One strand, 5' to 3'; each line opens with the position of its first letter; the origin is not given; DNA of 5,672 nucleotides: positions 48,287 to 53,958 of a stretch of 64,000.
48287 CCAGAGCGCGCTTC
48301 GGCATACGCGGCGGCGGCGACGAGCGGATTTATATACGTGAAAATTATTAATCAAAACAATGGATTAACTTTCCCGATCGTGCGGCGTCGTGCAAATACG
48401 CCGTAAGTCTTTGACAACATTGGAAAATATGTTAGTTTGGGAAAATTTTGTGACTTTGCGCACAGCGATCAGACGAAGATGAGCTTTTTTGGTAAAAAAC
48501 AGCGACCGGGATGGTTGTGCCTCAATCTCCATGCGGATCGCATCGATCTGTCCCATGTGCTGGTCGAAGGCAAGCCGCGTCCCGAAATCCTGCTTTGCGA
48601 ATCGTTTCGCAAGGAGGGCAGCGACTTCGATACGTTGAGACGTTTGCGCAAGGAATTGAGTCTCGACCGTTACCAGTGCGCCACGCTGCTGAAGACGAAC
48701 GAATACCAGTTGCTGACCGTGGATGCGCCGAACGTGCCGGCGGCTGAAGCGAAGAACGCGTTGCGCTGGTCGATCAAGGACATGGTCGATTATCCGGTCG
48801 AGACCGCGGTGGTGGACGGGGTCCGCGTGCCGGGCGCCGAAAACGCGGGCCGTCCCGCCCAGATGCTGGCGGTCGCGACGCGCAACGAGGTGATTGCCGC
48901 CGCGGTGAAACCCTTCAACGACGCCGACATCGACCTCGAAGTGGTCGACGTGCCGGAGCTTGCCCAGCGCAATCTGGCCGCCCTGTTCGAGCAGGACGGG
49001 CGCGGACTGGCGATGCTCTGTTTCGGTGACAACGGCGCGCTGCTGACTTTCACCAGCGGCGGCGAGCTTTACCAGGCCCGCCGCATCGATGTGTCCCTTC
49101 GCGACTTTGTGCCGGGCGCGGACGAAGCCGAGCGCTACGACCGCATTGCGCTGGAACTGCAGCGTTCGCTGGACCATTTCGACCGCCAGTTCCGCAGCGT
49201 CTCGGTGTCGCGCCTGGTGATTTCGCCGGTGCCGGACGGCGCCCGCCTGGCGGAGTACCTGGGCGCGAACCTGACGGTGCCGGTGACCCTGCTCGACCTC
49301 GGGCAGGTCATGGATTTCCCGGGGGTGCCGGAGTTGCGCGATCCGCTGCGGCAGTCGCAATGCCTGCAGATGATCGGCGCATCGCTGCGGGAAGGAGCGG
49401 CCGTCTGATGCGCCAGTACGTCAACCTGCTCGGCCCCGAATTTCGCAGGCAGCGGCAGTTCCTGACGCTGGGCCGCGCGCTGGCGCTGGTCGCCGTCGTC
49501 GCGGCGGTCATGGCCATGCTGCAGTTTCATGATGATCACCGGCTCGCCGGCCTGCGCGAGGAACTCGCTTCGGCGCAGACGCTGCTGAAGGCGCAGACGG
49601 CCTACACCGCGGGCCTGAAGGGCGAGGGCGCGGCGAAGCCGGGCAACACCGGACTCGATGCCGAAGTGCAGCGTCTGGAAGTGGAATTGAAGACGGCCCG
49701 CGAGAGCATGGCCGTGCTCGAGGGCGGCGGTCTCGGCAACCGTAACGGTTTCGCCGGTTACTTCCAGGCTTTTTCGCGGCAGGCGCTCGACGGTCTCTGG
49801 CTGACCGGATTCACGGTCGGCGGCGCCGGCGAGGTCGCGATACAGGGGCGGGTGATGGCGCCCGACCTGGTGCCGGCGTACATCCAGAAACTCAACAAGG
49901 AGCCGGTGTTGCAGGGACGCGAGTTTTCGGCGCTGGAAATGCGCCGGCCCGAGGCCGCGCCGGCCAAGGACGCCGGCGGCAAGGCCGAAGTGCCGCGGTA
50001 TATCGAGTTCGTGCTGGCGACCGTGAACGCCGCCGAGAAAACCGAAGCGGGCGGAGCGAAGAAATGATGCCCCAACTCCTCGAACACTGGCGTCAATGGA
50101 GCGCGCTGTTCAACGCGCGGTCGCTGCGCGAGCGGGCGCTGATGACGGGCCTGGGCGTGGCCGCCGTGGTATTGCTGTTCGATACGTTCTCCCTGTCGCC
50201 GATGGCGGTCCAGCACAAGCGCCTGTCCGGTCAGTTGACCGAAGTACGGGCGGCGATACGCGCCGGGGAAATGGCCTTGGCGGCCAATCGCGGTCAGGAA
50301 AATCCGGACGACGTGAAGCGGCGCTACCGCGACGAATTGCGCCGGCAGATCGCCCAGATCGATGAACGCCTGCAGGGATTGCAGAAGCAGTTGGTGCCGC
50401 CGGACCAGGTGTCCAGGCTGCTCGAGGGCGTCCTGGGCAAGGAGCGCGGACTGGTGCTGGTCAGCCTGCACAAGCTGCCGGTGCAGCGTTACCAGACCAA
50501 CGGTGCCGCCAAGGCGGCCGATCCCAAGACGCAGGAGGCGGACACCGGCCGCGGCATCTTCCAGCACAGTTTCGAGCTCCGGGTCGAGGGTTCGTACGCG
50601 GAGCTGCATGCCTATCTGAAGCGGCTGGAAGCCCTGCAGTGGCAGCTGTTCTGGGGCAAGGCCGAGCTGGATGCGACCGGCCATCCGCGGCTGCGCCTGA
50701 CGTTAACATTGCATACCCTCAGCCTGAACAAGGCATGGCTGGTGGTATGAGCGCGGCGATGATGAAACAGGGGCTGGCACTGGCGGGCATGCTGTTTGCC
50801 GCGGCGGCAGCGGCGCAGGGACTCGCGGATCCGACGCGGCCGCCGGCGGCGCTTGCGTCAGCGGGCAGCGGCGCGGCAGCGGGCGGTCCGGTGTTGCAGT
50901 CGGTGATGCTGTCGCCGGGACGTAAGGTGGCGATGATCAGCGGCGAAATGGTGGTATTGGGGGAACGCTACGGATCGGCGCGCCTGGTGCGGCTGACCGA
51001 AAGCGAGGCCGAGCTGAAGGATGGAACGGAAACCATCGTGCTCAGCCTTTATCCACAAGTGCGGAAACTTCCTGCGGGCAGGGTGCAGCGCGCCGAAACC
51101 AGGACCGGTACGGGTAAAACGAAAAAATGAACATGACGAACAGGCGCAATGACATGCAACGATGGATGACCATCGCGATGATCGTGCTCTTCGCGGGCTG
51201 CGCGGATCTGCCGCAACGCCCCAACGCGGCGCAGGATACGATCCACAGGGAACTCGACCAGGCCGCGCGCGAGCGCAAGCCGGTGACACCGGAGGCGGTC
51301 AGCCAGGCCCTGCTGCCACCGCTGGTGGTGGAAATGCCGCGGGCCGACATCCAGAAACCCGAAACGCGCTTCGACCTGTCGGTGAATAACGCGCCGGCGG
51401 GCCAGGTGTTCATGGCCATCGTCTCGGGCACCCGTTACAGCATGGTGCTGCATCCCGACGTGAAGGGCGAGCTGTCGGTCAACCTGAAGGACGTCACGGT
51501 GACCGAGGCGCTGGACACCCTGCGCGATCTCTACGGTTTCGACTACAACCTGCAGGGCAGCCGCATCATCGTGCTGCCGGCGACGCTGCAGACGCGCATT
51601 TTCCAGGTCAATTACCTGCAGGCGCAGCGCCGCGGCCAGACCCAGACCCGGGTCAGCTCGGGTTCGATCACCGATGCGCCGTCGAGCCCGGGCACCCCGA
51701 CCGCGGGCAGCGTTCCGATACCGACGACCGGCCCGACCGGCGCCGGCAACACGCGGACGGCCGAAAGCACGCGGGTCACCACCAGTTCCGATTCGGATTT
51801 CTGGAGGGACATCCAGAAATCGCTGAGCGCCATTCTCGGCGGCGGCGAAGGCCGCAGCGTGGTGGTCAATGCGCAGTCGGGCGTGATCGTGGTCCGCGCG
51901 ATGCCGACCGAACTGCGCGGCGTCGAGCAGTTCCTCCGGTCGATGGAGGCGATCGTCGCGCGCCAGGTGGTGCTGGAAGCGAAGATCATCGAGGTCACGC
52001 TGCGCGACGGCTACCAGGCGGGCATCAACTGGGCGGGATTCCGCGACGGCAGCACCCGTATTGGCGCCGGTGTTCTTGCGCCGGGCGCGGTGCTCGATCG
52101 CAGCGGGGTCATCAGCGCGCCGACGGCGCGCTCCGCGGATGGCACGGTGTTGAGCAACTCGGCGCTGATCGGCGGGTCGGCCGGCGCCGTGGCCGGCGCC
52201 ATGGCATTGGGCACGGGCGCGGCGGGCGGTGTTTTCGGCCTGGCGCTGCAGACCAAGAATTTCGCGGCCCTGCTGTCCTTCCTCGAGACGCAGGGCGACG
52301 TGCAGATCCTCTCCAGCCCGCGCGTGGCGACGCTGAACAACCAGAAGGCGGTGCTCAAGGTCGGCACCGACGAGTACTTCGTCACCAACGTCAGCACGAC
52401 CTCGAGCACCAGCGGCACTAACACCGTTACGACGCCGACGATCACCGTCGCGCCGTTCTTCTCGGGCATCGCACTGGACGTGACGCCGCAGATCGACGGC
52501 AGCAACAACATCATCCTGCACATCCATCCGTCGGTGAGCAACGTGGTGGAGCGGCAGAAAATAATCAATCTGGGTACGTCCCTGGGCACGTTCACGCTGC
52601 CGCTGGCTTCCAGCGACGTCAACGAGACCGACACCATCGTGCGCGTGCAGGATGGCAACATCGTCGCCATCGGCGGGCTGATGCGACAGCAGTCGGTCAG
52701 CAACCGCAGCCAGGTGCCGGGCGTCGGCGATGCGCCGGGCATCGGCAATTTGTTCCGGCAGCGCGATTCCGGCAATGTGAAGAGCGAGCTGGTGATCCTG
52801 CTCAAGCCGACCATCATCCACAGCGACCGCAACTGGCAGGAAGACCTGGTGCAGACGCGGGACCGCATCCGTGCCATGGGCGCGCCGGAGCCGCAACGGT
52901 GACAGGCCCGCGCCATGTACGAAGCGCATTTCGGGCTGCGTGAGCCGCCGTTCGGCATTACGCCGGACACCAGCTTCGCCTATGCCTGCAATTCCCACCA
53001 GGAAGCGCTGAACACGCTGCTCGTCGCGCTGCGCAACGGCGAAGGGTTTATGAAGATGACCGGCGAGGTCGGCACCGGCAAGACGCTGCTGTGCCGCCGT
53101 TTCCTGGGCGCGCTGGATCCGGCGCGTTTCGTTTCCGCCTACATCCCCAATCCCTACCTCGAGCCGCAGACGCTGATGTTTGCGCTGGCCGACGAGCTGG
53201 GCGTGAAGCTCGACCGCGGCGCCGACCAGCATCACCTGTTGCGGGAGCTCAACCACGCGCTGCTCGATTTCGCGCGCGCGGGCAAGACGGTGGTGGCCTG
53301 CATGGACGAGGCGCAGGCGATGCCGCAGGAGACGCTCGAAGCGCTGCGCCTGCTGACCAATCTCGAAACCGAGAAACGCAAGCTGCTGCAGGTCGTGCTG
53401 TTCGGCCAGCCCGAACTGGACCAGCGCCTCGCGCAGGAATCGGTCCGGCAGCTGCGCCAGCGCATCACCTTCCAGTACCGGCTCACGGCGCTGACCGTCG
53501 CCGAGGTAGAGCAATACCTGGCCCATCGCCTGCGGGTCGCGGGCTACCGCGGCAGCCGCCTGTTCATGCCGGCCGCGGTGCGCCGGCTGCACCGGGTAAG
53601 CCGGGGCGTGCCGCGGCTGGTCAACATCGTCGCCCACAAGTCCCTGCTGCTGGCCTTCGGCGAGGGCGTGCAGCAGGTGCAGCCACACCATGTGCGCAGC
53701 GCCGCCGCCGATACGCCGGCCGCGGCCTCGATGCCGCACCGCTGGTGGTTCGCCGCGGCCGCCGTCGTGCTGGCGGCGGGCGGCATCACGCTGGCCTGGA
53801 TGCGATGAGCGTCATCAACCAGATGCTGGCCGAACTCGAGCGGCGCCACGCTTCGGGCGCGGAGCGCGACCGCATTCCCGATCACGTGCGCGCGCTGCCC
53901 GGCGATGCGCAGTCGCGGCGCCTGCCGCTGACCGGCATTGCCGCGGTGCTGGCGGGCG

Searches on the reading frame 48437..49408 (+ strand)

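Call 9: search_protein_families(library=pfam, proteins=[window:48437-49408:+])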
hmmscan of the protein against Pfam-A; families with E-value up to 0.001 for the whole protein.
window:48437-49408:+ (323 aa): 1 family
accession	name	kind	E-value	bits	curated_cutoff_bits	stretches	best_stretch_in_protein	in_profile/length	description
PF11104.14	PilM_2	-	0.00014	21.4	27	1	67-182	51-167/340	Type IV pilus assembly protein PilM;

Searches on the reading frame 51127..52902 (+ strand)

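Call 25: search_protein_families(library=ncbifam, proteins=[window:51127-52902:+], max_evalue=0.00001)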
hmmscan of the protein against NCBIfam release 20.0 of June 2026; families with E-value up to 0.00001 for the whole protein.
window:51127-52902:+ (591 aa): 9 families
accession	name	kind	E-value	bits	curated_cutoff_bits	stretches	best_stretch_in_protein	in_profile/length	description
TIGR02519.1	pilus_MshL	equivalog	1.6e-75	253.8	250.2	1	245-564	1-290/290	pilus (MSHA type) biogenesis protein MshL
TIGR02517.1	type_II_gspD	equivalog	9.3e-53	179.6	351.35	1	154-569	234-595/600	type II secretion system secretin GspD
TIGR02515.1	IV_pilus_PilQ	subfamily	5.4e-39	134.4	284.35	1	81-564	3-427/428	type IV pilus secretin PilQ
NF010083.0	PRK13568.1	equivalog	1.6e-31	109.5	554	1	374-565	247-418/419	DNA uptake porin HofQ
TIGR02520.1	pilus_B_mal_scr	equivalog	2.3e-28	99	287.65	2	119-330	125-327/513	PilN family type IVB pilus formation outer membrane protein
TIGR02516.1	type_III_yscC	equivalog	2.1e-24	85.9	238.45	1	246-565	202-462/463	type III secretion system outer membrane ring subunit SctC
NF007851.2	PRK10560.1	exception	1.1e-23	83.7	598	2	382-566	247-411/412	DNA uptake porin HofQ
NF042912.1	Amuc_1098_fam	equivalog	2.5e-15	55.6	750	1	240-564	422-796/805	Amuc_1098 family type IV pilus outer membrane protein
NF011873.0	PRK15346.1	equivalog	8.3e-12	44.5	524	1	343-562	295-492/499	EscC/YscC/HrcC family type III secretion system outer membrane ring protein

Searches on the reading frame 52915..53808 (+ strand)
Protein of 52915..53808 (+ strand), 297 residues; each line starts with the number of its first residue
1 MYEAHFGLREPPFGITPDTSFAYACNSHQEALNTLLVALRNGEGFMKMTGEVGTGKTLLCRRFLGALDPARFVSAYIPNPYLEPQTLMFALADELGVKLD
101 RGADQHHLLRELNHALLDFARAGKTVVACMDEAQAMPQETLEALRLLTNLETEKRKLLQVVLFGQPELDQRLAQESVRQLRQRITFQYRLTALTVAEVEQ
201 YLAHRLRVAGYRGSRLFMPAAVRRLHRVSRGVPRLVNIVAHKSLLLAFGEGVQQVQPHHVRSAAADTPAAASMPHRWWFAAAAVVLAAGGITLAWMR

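Call 25: search_protein_families(library=ncbifam, proteins=[window:52915-53808:+], max_evalue=0.00001)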
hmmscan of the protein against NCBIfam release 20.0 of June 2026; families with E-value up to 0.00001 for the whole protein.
window:52915-53808:+ (297 aa): 1 family
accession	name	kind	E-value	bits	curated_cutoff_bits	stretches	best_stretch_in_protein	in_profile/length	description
TIGR03015.1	pepcterm_ATPase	hypoth_equivalog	7.3e-70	235.5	324.5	1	1-265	1-264/269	XrtA/PEP-CTERM system-associated ATPase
